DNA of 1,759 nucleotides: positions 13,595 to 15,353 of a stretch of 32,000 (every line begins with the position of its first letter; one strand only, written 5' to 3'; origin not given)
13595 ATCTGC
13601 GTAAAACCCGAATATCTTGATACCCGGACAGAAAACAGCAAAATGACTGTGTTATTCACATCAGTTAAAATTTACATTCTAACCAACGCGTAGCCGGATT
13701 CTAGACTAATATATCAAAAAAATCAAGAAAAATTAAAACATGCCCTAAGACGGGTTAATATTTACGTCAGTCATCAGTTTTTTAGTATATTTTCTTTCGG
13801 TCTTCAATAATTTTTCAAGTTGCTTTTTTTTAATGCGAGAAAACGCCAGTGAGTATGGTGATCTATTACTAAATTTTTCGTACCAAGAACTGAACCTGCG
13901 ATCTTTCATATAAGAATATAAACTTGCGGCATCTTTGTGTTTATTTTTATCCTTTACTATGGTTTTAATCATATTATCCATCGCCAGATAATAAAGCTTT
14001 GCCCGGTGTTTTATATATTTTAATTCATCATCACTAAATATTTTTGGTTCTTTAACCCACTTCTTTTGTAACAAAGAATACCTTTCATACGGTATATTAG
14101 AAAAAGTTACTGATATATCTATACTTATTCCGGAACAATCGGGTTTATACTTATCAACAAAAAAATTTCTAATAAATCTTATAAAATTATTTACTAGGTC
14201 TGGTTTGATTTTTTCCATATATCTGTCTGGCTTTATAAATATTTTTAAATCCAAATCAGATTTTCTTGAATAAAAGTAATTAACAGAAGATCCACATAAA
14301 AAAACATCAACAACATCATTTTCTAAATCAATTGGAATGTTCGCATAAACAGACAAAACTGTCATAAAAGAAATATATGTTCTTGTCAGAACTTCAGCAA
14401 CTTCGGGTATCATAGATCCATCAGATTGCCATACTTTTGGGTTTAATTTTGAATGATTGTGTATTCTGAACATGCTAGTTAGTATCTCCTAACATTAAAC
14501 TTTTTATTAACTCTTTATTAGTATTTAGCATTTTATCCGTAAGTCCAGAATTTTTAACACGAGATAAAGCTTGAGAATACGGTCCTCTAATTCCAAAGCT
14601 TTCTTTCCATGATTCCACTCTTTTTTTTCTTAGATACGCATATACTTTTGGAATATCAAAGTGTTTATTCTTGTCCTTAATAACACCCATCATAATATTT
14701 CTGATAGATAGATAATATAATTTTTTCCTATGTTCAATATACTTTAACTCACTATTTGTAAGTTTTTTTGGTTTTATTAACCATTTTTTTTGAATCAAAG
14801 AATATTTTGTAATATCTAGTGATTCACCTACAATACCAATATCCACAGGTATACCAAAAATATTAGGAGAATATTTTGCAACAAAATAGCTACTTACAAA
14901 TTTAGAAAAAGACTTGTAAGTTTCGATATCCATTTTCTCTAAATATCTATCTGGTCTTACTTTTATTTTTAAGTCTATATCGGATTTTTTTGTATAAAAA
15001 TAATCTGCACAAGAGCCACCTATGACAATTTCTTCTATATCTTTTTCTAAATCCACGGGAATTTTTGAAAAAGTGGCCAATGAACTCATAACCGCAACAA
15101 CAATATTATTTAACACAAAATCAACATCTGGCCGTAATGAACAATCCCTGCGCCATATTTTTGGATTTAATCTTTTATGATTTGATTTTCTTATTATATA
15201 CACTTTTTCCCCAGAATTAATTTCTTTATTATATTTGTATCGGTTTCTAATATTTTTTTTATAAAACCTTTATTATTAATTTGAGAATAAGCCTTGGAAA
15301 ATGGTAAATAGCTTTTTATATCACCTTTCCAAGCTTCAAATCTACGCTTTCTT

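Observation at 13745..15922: Three translationally coupled, equal-length paralogs of a minimal (Pol-beta-fold) nucleotidyltransferase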

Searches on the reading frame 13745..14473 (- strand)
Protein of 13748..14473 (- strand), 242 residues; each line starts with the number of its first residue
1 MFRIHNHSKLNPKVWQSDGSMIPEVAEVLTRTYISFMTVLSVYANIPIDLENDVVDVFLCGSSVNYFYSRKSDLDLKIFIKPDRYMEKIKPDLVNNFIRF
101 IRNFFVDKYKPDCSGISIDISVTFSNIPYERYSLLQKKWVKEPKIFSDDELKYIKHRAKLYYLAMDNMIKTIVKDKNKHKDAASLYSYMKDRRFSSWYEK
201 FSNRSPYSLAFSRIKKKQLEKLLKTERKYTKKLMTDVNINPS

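Call 4: search_protein_families(library=pfam, proteins=[window:13748-14473:-], max_evalue=10)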
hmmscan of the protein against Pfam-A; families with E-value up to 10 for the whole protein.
window:13748-14473:- (242 aa): 5 families
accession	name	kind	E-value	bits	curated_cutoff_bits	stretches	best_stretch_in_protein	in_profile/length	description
PF22600.2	MTPAP-like_central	-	0.00098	19.7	27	1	56-85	41-70/139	Poly(A) RNA polymerase, mitochondrial-like, central palm domain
PF01909.29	NTP_transf_2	-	0.0088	16.9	21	1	54-121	14-72/93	Nucleotidyltransferase domain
PF18765.7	Polbeta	-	0.075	13.7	26.9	1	52-85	11-45/93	Polymerase beta, Nucleotidyltransferase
PF13041.12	PPR_2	-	0.085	13.4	30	1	165-194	6-34/50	PPR repeat family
PF18641.6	LidA_Long_CC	-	0.35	11.2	26.5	1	150-235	91-173/177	LidA long coiled-coil domain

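Call 5: search_protein_families(library=phrogs, proteins=[window:13748-14473:-], max_evalue=1)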
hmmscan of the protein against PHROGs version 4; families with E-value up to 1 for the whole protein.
window:13748-14473:- (242 aa): 2 families
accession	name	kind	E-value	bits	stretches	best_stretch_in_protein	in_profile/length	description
phrog_36119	-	unknown function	2e-13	51.4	1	3-222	18-233/247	-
phrog_26823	-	unknown function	0.088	13.5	1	120-147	13-38/68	-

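Call 7: search_protein_families(library=ncbifam, proteins=[window:13748-14473:-], max_evalue=1)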
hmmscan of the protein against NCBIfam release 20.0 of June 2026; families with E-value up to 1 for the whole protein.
window:13748-14473:- (242 aa): 1 family
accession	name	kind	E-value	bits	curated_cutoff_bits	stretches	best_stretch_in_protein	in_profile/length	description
NF012212.1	ANT_9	subfamily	0.037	13.3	340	1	49-98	16-64/249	aminoglycoside nucleotidyltransferase ANT(9)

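Call 8: search_protein_families(library=padloc, proteins=[window:13748-14473:-], max_evalue=1)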
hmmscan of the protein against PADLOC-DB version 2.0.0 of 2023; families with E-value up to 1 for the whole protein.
window:13748-14473:- (242 aa): 0 families

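Call 9: search_solved_structures(query=A1, max_evalue=10, show_alignments=2)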
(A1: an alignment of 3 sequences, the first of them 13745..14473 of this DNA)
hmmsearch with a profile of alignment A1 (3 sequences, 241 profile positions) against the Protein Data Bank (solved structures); distinct sequences matched with E-value up to 10: 4.
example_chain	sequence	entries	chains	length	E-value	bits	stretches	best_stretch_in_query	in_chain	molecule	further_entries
6yx5_B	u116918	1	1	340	0.18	14.8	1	42-106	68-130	Multifunctional virulence effector protein DrrA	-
3nku_A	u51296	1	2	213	0.34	13.8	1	42-107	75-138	DrrA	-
6fm8_A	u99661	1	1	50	0.46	13.4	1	82-112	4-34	RNA polymerase II-associated protein 3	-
6qj1_A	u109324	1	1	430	0.94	12.4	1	154-199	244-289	Structural maintenance of chromosomes protein,Structural maintenance of chromosomes protei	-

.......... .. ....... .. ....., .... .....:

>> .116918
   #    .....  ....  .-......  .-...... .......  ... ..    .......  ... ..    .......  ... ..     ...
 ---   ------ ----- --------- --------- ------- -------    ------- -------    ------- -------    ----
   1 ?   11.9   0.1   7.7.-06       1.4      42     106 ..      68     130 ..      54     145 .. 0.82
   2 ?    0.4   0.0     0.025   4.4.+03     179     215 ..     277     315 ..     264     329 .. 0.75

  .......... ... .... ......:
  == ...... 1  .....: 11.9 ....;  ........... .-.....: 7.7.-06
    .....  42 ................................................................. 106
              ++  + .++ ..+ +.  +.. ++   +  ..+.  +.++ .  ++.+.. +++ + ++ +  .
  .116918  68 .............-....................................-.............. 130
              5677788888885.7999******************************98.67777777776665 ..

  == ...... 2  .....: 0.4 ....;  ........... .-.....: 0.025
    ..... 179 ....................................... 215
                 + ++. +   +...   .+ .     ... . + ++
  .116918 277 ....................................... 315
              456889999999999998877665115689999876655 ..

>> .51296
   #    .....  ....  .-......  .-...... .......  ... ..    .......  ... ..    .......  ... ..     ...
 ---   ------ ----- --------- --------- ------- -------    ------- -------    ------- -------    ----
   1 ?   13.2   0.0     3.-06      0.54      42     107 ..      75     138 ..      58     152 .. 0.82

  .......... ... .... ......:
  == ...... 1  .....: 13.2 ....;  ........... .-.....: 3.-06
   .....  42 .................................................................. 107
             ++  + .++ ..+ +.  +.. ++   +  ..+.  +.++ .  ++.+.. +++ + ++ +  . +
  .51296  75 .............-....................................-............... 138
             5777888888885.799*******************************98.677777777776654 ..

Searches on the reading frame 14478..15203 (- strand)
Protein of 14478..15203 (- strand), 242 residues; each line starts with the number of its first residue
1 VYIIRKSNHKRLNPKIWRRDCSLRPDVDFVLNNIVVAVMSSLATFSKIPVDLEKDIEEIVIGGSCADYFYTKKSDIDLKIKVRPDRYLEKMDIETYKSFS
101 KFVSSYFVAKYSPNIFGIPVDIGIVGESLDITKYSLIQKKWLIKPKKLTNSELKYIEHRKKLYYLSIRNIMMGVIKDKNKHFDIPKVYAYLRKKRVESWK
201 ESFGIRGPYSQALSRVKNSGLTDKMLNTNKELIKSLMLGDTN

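Call 4: search_protein_families(library=pfam, proteins=[window:14478-15203:-], max_evalue=10)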
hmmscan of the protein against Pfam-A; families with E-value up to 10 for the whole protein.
window:14478-15203:- (242 aa): 3 families
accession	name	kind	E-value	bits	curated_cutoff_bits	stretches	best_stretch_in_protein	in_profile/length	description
PF01909.29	NTP_transf_2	-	0.0014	19.4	21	1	51-98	10-47/93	Nucleotidyltransferase domain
PF18765.7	Polbeta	-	0.0037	17.8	26.9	1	53-94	10-52/93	Polymerase beta, Nucleotidyltransferase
PF22600.2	MTPAP-like_central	-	0.087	13.3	27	1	59-90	42-73/139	Poly(A) RNA polymerase, mitochondrial-like, central palm domain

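Call 5: search_protein_families(library=phrogs, proteins=[window:14478-15203:-], max_evalue=1)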
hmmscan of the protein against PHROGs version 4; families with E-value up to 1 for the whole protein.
window:14478-15203:- (242 aa): 2 families
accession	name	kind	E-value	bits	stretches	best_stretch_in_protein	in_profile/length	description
phrog_36119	-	unknown function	5e-13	50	1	7-150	20-160/247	-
phrog_1110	-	lysis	0.23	11.8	1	131-187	201-259/301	endolysin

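Call 7: search_protein_families(library=ncbifam, proteins=[window:14478-15203:-], max_evalue=1)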
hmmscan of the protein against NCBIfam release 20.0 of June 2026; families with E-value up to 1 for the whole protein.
window:14478-15203:- (242 aa): 0 families

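Call 8: search_protein_families(library=padloc, proteins=[window:14478-15203:-], max_evalue=1)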
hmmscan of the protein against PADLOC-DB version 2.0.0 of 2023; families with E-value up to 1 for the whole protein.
window:14478-15203:- (242 aa): 1 family
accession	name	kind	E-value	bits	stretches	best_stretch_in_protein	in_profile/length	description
PDLC04906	PDC-S09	-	0.0034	15.7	1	56-96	24-66/98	-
